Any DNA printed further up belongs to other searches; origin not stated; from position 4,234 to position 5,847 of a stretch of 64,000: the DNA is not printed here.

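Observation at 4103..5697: FixC-FixX (ETF:quinone oxidoreductase pair) embedded in the same operon as the MamI-like and MamE-like genes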

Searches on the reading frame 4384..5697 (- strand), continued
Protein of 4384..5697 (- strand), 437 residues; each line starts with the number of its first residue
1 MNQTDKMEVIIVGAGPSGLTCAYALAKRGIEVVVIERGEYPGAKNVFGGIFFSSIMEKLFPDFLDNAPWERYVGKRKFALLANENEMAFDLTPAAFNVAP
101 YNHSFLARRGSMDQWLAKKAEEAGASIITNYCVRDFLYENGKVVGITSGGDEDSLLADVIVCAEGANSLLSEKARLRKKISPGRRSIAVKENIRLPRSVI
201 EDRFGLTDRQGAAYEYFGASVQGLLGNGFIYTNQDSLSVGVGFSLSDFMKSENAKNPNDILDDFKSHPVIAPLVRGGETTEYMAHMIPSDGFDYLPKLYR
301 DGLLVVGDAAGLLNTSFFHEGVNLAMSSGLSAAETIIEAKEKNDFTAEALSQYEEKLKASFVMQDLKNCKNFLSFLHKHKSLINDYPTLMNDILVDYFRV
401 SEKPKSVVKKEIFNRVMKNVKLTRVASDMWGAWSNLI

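Call 45: search_solved_structures(query=window:4384-5697:-, max_evalue=0.00001, show_alignments=1)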
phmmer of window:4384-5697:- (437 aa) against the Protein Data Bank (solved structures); distinct sequences matched with E-value up to 0.00001: 16.
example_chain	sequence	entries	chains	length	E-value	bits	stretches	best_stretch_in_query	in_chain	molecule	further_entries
7koe_C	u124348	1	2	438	8.1e-92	311.5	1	7-433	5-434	Electron transfer flavoprotein-quinone oxidoreductase FixC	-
2gmh_A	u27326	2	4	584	2.2e-25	92.6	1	5-377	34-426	Electron transfer flavoprotein-ubiquinone oxidoreductase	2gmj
3oz2_A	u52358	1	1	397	6.7e-13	51.5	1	7-369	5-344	Digeranylgeranylglycerophospholipid reductase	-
5bul_A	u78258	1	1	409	5.7e-12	48.4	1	5-177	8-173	flavin-dependent halogenase triple mutant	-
5bva_A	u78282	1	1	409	1.1e-11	47.4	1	5-177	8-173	flavin-dependent halogenase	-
5dbj_E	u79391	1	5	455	4.7e-11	45.4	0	296-376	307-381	FADH2-dependent halogenase PltA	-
8uiu_A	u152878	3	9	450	8.7e-11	44.5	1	7-148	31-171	Flavin monooxygenase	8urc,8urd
5buk_A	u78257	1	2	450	2.7e-09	39.6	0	291-359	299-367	FADH2-dependent halogenase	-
8zop_A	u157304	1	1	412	5.5e-09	38.6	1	4-149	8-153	Halogenase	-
3i3l_A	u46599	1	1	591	6.4e-09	38.4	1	6-344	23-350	Alkylhalidase CmlS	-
3nix_A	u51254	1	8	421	7.1e-09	38.2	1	3-168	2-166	Flavoprotein/dehydrogenase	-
7fco_A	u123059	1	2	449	1.4e-08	37.2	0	296-374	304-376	ChlB4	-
4y4m_A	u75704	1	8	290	1.7e-08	37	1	7-56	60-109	Putative ribose 1,5-bisphosphate isomerase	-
8gu0_A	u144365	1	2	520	1.9e-07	33.5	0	6-129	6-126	Non-heme halogenase radH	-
3e1t_A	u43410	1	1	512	3.1e-07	32.8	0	6-169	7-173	Halogenase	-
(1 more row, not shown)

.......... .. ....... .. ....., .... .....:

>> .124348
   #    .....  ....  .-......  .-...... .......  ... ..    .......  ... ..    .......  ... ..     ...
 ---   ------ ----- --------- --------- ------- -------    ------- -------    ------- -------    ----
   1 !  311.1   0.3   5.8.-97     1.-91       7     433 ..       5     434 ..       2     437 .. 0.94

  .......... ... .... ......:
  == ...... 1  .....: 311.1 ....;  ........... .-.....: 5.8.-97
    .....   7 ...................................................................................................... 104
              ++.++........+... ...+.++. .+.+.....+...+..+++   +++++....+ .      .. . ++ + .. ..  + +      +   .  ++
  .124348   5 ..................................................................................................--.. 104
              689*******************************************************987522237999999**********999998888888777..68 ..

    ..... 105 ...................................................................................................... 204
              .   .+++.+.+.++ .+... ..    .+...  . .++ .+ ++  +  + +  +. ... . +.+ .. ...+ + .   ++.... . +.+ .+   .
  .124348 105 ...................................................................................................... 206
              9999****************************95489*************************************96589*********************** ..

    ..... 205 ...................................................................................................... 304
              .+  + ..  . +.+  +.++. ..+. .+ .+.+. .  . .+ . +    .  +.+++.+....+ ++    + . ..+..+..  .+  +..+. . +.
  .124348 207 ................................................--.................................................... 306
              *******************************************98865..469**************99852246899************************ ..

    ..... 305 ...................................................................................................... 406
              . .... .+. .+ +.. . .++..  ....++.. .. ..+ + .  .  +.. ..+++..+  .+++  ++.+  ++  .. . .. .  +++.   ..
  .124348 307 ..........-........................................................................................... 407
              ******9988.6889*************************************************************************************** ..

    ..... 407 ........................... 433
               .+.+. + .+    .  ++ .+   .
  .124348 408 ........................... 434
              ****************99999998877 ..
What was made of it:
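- On FixC / EtfC (FAD subunit of Fix/EtfABCX): 7KOE_C at E 8e-92, residues 7-433 against 5-434 (call 45).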

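Call 51: search_solved_structures(query=L022:6698-7957:+, max_evalue=1e-10)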
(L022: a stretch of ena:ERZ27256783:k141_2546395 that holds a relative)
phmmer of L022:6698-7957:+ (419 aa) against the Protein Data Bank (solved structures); distinct sequences matched with E-value up to 1e-10: 16.
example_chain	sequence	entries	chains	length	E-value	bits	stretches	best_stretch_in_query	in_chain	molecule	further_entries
6fah_A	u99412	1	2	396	3.3e-124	418.2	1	1-396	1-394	Caffeyl-CoA reductase-Etf complex subunit CarE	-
7koe_B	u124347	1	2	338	1.6e-90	307.3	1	69-396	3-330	Electron transfer flavoprotein, alpha subunit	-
5ol2_A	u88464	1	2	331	1.8e-90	307.2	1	73-394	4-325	Electron transfer flavoprotein large subunit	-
4kpu_A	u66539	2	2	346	8.3e-87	295.1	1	66-397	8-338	Electron transfer flavoprotein alpha subunit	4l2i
7qh2_A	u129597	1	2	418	3.8e-85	289.6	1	16-408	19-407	Lactate dehydrogenase (NAD(+),ferredoxin) subunit LctC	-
1t9g_R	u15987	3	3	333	5.3e-47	164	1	75-395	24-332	Electron transfer flavoprotein alpha-subunit, mitochondrial | Electron transfer flavoprotein alpha-subunit, mitochondrial precursor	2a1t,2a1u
1efv_A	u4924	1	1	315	8.4e-47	163.4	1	99-395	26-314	ELECTRON TRANSFER FLAVOPROTEIN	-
1efp_A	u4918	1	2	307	1.5e-39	139.5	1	124-391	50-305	PROTEIN (ELECTRON TRANSFER FLAVOPROTEIN)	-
1o94_D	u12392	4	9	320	1.8e-37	132.7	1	73-389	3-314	ELECTRON TRANSFER FLAVOPROTEIN ALPHA-SUBUNIT | ELECTRON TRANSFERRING FLAVOPROTEIN ALPHA-SUBUNIT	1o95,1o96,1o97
5ow0_A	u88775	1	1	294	3.4e-37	131.7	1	149-392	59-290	Electron transfer flavoprotein, alpha subunit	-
3ih5_A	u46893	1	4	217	3.7e-37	131.6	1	72-257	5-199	Electron transfer flavoprotein alpha-subunit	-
3clu_D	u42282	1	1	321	4.3e-37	131.4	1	73-389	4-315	Electron transfer flavoprotein subunit alpha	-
3clt_D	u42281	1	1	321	8e-37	130.5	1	73-389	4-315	Electron transfer flavoprotein subunit alpha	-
3clr_D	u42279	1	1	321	1.2e-36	130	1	73-389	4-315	Electron transfer flavoprotein subunit alpha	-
3cls_D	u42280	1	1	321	2.2e-36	129.1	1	73-389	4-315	Electron transfer flavoprotein subunit alpha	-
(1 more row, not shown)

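Call 52: search_solved_structures(query=L022:5899-6684:+, max_evalue=1e-10)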
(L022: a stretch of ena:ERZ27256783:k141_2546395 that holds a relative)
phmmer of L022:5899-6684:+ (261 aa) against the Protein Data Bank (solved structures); distinct sequences matched with E-value up to 1e-10: 10.
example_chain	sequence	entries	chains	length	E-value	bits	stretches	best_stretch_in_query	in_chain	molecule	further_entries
7qh2_B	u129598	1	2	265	4.2e-66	226.4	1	2-242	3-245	Lactate dehydrogenase (NAD(+),ferredoxin) subunit LctB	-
5ol2_B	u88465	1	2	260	9.8e-66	225.1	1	1-257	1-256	Electron transfer flavoprotein small subunit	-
7koe_A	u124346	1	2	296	1.1e-62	215.1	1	2-248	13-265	Electron transfer flavoprotein, beta subunit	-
4kpu_B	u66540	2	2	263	1.1e-61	211.9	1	1-255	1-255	Electron transfer flavoprotein alpha/beta-subunit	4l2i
6fah_B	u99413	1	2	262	1.8e-59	204.6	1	1-259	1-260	Caffeyl-CoA reductase-Etf complex subunit CarD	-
1o94_C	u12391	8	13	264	2.1e-29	106.1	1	1-254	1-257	ELECTRON TRANSFER FLAVOPROTEIN BETA-SUBUNIT | ELECTRON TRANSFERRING FLAVOPROTEIN BETA-SUBUNIT | Electron transfer flavoprotein subunit beta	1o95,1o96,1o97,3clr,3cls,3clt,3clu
2a1t_S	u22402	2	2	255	9.7e-28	100.7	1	2-257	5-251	Electron transfer flavoprotein beta-subunit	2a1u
1efv_B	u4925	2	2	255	1.3e-27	100.3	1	2-257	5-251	ELECTRON TRANSFER FLAVOPROTEIN | Electron transfer flavoprotein beta-subunit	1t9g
1efp_B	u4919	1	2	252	2.7e-26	96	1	2-257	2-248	PROTEIN (ELECTRON TRANSFER FLAVOPROTEIN)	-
5ow0_B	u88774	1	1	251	6.9e-17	65.2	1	1-202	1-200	Electron transfer flavoprotein, beta subunit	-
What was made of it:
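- On Complete FixABCX / EtfABCX bifurcating complex: Non-bifurcating ETFs match at 1e-47 and 1e-29 (calls 51, 52).
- The cluster-embedded EtfAB best match bifurcating ETFs (CarE at 3e-124, 7KOE_B, LctB) and match non-bifurcating ETFs far less well (1e-47 and 1e-29) (calls 51, 52). The sister clusters keep a complete catalytic FixABCX (calls 51, 52).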

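Call 54: search_protein_families(library=pfam, proteins=[L045:370-1332:+, L045:1930-2850:+, L045:2799-3839:+, L045:3677-4645:+, L045:4791-6515:+, L045:6559-7308:+, L045:7324-8331:+, L045:10125-10775:+, L045:10776-12818:+, L045:6-368:+], max_evalue=0.001)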
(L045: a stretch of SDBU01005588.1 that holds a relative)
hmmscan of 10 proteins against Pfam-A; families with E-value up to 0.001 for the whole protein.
L045:370-1332:+ (320 aa): 4 families
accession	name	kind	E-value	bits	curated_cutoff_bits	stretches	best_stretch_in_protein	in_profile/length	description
PF18509.6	MCR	-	1.5e-10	40.9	30.4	2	297-319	1-26/30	Magnetochrome domain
PF13240.11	Zn_Ribbon_1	-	0.00016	21.7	25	1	73-93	1-21/23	zinc-ribbon domain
PF12812.13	PDZ_1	-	0.00043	20.7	28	1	153-218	12-76/78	PDZ-like domain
PF13248.11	Zn_ribbon_3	-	0.00075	19.3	27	1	72-93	3-24/26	zinc-ribbon domain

L045:1930-2850:+ (306 aa): 2 families
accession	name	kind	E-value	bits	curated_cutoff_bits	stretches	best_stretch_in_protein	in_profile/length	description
PF01545.26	Cation_efflux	-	8.1e-38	130.6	26.6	1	27-221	2-198/198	Cation efflux family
PF16916.11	ZT_dimer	-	4.5e-09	36.6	26.7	1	228-300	4-75/78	Dimerisation domain of Zinc Transporter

L045:2799-3839:+ (346 aa): 2 families
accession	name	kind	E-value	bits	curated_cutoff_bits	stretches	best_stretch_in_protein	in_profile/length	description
PF01545.26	Cation_efflux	-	3.5e-38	131.8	26.6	1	68-256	6-198/198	Cation efflux family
PF16916.11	ZT_dimer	-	6.5e-12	45.7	26.7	1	261-333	2-73/78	Dimerisation domain of Zinc Transporter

L045:3677-4645:+ (322 aa): 24 families
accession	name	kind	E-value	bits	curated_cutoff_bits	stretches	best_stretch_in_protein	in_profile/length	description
PF00515.34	TPR_1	-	1e-31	107.9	27.8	3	225-258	1-34/34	Tetratricopeptide repeat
PF07719.23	TPR_2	-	1.6e-31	106.2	27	3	225-258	1-34/34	Tetratricopeptide repeat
PF13414.12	TPR_11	-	1.2e-25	89.3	26.8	2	240-269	9-38/42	TPR repeat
PF13181.12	TPR_8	-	3.5e-25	86.4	25.7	3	230-258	6-34/34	Tetratricopeptide repeat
PF13431.12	TPR_17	-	6.2e-24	82.7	24.4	3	247-279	1-33/34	Tetratricopeptide repeat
PF14559.12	TPR_19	-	1.5e-23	83.4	25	2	170-230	4-63/68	Tetratricopeptide repeat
PF13428.12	TPR_14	-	3.9e-21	73.8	23.5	2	192-232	2-42/44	Tetratricopeptide repeat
PF13424.12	TPR_12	-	1e-20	74.2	30.1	2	225-289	3-75/77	Tetratricopeptide repeat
PF13432.12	TPR_16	-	8.1e-20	71.4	32.7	3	239-290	11-62/65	Tetratricopeptide repeat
PF13176.12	TPR_7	-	4.9e-18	64.1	27.9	0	227-257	1-33/36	Tetratricopeptide repeat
PF13371.12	TPR_9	-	3.9e-14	52.9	35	1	204-259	8-63/73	Tetratricopeptide repeat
PF13174.12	TPR_6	-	8.2e-13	48.5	26.3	0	197-224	6-33/33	Tetratricopeptide repeat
PF23914.1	TPR_CcmH_CycH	-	1.7e-12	47.9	42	2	165-251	58-147/158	Cytochrome c-type biogenesis protein H TPR domain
PF12895.13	ANAPC3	-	9.1e-11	42.3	27.2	1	170-251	2-82/82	Anaphase-promoting complex, cyclosome, subunit 3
PF13374.12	TPR_10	-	1.7e-10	41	27.5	0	297-321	6-30/42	Tetratricopeptide repeat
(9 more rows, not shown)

L045:4791-6515:+ (574 aa): 5 families
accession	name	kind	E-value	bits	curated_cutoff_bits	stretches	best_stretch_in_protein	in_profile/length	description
PF03600.22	CitMHS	-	2.4e-58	198.3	31.9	1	149-502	1-336/336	Citrate transporter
PF17820.7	PDZ_6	-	3.3e-10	40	27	1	69-112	7-51/54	PDZ domain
PF02040.21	ArsB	-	4.4e-08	33.3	22.2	1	144-509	7-369/423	Arsenical pump membrane protein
PF13180.12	PDZ_2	-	3.9e-07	30.7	27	1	61-126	13-78/80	PDZ domain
PF00595.29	PDZ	-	1.1e-06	29.4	23.2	1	59-115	24-80/81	PDZ domain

L045:6559-7308:+ (249 aa): 1 family
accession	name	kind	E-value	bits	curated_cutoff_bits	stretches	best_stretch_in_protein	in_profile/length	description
PF04011.17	LemA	-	6.4e-31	107.6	26.2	1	68-248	2-148/149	LemA family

L045:7324-8331:+ (335 aa): 1 family
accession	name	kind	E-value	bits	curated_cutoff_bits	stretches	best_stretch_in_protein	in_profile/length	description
PF01925.25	TauE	-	1.2e-36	127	32.6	1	64-330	1-237/237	Sulfite exporter TauE/SafE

L045:10125-10775:+ (216 aa): 2 families
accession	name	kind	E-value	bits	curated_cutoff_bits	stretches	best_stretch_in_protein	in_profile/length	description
PF02742.21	Fe_dep_repr_C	-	1.1e-27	96.2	27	1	59-128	1-70/70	Iron dependent repressor, metal binding and dimerisation domain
PF04023.20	FeoA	-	5.7e-12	46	23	1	145-212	2-72/74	FeoA domain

L045:10776-12818:+ (680 aa): 5 families
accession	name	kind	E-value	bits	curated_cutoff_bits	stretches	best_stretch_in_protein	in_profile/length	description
PF02421.24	FeoB_N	-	3.8e-45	153.6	27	1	38-188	3-153/156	Ferrous iron transport protein B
PF07670.19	Gate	-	5.7e-26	91.4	29.6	2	390-481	4-101/104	Nucleoside recognition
PF01926.29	MMR_HSR1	-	3.6e-16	59.7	21.9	1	38-147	2-111/113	50S ribosome-binding GTPase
PF17910.6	FeoB_Cyto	-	6.9e-11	42.9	23.4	1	203-289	1-88/90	FeoB cytosolic helical domain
PF07664.17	FeoB_C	-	1.9e-08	34.3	26.6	1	498-538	10-52/54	Ferrous iron transport protein B C terminus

L045:6-368:+ (120 aa): 3 families
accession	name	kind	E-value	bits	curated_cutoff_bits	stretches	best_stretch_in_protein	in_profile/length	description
PF17820.7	PDZ_6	-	2.2e-08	34.2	27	1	43-84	2-43/54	PDZ domain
PF13180.12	PDZ_2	-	4.3e-07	30.5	27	1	45-106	18-79/80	PDZ domain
PF00595.29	PDZ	-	0.00047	20.9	23.2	1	38-82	21-68/81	PDZ domain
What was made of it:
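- L045 is a third arrangement: mamP-like, CDF x2, mamA, mamN-like, mamQ, TauE, fixC, fixX, feoA, feoB, etfB, etfA (call 54).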
